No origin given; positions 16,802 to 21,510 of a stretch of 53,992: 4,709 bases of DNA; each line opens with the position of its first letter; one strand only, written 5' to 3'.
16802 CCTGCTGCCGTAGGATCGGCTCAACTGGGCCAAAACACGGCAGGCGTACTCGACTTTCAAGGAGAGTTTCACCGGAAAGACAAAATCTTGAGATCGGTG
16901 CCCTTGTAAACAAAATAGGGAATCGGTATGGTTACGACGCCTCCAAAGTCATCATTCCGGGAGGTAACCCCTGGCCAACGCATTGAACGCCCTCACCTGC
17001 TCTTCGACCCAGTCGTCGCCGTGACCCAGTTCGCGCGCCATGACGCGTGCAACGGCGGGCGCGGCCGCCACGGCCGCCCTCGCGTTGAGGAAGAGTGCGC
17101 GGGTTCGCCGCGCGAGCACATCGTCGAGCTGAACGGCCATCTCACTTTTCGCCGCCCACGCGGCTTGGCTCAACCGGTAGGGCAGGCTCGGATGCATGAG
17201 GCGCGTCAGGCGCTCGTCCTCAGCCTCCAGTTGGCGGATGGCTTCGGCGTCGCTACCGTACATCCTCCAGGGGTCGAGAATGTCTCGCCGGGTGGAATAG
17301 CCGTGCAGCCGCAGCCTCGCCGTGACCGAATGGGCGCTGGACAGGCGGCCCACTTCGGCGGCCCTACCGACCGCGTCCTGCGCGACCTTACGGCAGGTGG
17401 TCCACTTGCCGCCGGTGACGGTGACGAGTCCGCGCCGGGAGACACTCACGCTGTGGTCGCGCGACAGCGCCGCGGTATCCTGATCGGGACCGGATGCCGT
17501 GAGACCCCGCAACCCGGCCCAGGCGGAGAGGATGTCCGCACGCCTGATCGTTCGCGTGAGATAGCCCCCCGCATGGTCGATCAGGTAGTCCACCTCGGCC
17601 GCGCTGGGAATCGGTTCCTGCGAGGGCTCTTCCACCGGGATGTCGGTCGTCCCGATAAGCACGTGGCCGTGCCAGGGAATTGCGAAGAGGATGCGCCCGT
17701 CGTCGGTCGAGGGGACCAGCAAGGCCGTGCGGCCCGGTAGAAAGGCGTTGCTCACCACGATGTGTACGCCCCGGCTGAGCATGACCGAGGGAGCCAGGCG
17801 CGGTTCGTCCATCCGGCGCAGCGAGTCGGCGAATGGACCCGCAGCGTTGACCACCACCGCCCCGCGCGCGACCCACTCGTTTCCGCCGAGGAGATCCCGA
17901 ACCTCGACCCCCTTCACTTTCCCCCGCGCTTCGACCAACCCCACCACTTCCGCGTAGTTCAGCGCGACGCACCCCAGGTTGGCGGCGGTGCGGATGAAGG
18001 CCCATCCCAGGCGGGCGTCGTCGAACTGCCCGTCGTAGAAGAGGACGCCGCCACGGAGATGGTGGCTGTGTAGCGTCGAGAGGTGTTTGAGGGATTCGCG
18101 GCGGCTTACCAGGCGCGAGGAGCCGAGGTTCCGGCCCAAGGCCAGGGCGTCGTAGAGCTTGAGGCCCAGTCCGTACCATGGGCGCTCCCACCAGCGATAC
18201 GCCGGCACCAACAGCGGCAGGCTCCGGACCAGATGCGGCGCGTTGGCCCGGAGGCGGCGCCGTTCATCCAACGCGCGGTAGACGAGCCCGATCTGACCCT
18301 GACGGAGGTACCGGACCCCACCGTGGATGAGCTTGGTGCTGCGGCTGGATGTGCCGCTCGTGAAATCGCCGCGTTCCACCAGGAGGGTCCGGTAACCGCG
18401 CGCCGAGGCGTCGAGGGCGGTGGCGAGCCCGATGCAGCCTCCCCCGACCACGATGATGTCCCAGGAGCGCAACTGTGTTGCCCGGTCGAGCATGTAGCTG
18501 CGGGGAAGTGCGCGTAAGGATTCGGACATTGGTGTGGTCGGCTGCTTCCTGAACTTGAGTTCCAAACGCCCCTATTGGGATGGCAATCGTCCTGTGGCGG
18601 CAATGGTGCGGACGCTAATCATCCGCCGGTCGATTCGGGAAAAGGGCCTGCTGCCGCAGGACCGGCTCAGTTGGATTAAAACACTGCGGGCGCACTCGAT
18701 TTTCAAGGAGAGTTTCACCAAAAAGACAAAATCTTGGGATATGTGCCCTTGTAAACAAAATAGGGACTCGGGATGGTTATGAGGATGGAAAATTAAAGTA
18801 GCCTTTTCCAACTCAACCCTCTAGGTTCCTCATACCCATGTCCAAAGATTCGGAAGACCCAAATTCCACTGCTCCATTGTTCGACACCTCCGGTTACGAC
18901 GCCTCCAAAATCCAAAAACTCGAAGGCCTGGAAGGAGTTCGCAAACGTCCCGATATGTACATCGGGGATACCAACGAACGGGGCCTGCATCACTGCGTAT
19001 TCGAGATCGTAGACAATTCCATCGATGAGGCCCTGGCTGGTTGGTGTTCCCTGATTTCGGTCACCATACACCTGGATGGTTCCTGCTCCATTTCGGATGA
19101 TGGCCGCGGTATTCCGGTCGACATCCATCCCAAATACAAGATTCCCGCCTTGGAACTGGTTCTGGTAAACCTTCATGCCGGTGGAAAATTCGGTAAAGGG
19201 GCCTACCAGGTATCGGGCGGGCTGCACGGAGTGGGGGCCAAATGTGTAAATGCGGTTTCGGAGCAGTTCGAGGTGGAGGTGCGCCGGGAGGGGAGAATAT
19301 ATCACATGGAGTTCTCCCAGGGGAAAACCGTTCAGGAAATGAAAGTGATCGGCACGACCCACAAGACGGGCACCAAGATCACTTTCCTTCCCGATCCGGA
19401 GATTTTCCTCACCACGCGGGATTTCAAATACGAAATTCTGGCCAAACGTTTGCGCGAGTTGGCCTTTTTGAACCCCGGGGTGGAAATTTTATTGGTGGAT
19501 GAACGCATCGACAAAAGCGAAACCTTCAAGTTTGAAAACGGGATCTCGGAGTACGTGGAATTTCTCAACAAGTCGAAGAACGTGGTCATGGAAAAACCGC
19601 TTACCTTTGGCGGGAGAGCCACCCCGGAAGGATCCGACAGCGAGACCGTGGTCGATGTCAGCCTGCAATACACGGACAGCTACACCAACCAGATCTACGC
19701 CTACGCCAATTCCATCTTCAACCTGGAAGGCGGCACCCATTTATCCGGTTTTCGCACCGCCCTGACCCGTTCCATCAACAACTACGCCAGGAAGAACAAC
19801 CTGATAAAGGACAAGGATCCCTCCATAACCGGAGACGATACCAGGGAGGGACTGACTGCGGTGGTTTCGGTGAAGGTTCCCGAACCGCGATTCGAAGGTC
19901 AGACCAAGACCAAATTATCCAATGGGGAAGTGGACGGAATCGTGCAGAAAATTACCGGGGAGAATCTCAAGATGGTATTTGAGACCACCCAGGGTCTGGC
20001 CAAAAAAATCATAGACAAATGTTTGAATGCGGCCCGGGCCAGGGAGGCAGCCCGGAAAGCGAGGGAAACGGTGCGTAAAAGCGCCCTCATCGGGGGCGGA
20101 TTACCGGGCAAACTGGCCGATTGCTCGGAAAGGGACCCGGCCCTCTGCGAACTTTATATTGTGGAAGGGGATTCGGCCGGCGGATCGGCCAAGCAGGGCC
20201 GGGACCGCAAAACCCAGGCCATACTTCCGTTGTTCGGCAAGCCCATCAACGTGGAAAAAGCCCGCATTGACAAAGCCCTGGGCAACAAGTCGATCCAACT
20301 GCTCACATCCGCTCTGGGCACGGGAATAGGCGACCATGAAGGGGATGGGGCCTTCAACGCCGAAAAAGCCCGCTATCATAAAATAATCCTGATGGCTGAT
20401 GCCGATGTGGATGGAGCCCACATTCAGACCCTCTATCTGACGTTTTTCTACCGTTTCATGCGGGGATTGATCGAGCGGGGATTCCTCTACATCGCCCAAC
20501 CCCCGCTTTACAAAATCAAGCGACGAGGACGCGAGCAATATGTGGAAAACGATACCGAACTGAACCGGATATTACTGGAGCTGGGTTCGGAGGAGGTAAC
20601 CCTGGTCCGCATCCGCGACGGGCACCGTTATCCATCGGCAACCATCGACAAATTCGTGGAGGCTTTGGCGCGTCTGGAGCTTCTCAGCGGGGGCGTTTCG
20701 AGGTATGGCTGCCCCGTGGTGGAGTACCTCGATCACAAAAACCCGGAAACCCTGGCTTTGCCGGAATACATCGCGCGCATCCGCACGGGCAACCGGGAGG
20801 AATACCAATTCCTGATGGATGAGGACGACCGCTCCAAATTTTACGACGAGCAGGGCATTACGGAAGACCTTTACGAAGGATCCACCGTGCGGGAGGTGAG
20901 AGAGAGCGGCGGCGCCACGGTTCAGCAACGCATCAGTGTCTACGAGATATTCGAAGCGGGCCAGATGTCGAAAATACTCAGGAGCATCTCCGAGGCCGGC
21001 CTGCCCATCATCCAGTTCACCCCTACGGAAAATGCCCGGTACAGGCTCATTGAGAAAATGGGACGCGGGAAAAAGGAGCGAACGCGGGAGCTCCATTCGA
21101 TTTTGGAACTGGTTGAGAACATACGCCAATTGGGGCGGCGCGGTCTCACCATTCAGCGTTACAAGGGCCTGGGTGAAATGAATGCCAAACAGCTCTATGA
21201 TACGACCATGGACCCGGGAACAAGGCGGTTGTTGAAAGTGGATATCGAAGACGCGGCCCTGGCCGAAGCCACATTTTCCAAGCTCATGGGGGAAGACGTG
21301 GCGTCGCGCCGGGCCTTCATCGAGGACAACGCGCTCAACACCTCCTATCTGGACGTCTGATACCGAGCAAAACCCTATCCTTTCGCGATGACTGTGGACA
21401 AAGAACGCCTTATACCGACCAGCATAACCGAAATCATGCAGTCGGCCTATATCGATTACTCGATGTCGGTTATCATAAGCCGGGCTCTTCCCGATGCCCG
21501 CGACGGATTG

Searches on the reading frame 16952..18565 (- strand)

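Call 22: search_protein_families(library=pfam, proteins=[window:16952-18565:-])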
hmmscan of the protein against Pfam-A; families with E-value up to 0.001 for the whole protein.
window:16952-18565:- (537 aa): 5 families
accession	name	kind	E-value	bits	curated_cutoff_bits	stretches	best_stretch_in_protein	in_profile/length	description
PF01266.30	DAO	-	1.9e-56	192.6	27.9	1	36-390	1-351/353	FAD dependent oxidoreductase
PF16901.10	DAO_C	-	4.5e-20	72.2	31.4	1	434-516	38-122/126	C-terminal domain of alpha-glycerophosphate oxidase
PF12831.13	FAD_oxidored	-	2e-06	27.8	27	1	36-81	1-46/416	FAD dependent oxidoreductase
PF00890.30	FAD_binding_2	-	3.7e-06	26.8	20.4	1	36-230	1-188/414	FAD binding domain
PF13450.12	NAD_binding_8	-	0.00012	22.7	21.9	1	39-78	1-40/68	NAD(P)-binding Rossmann-like domain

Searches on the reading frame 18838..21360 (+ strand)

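Call 30: search_protein_families(library=ncbifam, proteins=[window:18838-21360:+])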
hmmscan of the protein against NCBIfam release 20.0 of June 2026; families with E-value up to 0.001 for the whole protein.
window:18838-21360:+ (840 aa): 5 families
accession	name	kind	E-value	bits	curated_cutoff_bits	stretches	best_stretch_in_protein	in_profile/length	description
NF011501.0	PRK14939.1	subfamily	5e-301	1000.9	796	1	18-840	8-803/803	DNA gyrase subunit B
NF004189.0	PRK05644.1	subfamily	3.8e-276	917.5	740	2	17-585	7-566/641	DNA gyrase subunit B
TIGR01059.1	gyrB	equivalog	1.5e-268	892.5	882.4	1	20-840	1-639/639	DNA topoisomerase (ATP-hydrolyzing) subunit B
TIGR01058.1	parE_Gpos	equivalog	1.8e-220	733.6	899.95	2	19-591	4-569/637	DNA topoisomerase IV subunit B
TIGR01055.1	parE_Gneg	equivalog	3e-161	538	723.35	2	18-582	2-550/625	DNA topoisomerase IV subunit B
